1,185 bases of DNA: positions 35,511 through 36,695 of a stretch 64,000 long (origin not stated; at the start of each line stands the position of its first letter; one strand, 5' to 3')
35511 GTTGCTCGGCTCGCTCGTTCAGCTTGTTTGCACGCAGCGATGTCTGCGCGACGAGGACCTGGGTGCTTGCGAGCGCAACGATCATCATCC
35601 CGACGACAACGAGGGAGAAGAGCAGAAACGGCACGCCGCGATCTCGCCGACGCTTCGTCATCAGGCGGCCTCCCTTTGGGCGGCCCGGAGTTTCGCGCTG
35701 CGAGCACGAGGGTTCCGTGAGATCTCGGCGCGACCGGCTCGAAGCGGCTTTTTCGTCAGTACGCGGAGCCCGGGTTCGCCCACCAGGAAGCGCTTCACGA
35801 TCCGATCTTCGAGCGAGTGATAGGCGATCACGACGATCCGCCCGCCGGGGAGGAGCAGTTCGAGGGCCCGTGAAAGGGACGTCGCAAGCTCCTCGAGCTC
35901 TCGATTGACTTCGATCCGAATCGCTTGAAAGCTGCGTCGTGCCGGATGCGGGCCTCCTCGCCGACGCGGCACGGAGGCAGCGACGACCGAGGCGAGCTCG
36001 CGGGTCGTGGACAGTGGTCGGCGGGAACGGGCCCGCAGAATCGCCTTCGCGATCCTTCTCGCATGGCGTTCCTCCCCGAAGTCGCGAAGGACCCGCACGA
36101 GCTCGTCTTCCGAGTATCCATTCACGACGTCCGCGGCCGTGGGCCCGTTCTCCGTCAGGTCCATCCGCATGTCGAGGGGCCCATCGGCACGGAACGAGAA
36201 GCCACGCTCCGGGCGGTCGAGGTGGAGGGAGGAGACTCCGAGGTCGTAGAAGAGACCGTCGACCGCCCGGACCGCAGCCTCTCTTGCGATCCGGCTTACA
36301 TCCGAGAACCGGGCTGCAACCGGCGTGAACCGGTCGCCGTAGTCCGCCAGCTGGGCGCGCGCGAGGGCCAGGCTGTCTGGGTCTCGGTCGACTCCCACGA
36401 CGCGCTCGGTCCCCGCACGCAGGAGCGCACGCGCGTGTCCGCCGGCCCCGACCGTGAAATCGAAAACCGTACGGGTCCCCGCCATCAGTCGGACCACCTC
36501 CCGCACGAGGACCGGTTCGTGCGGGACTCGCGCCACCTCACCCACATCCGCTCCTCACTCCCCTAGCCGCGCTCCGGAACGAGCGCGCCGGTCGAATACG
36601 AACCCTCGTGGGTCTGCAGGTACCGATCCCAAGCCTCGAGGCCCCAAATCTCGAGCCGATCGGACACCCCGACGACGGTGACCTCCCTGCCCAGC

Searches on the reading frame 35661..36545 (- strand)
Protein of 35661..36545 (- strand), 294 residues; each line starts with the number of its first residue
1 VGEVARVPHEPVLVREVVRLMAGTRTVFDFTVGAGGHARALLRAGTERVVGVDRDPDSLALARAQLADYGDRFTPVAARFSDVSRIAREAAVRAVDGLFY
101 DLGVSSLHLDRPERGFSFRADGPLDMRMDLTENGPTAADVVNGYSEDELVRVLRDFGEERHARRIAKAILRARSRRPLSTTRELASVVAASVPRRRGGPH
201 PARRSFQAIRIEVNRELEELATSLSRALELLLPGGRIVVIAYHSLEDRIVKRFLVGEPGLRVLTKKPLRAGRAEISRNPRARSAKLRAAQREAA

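Call 53: search_protein_families(library=pfam, proteins=[window:35661-36545:-], max_evalue=0.001)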
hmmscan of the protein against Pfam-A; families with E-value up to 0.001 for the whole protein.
window:35661-36545:- (294 aa): 2 families
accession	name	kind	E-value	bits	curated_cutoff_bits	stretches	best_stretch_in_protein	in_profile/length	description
PF01795.25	Methyltransf_5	-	1.6e-96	323.8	27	1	7-291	2-308/309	MraW methylase family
PF13649.12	Methyltransf_25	-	7.5e-06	27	27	1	27-84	1-59/97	Methyltransferase domain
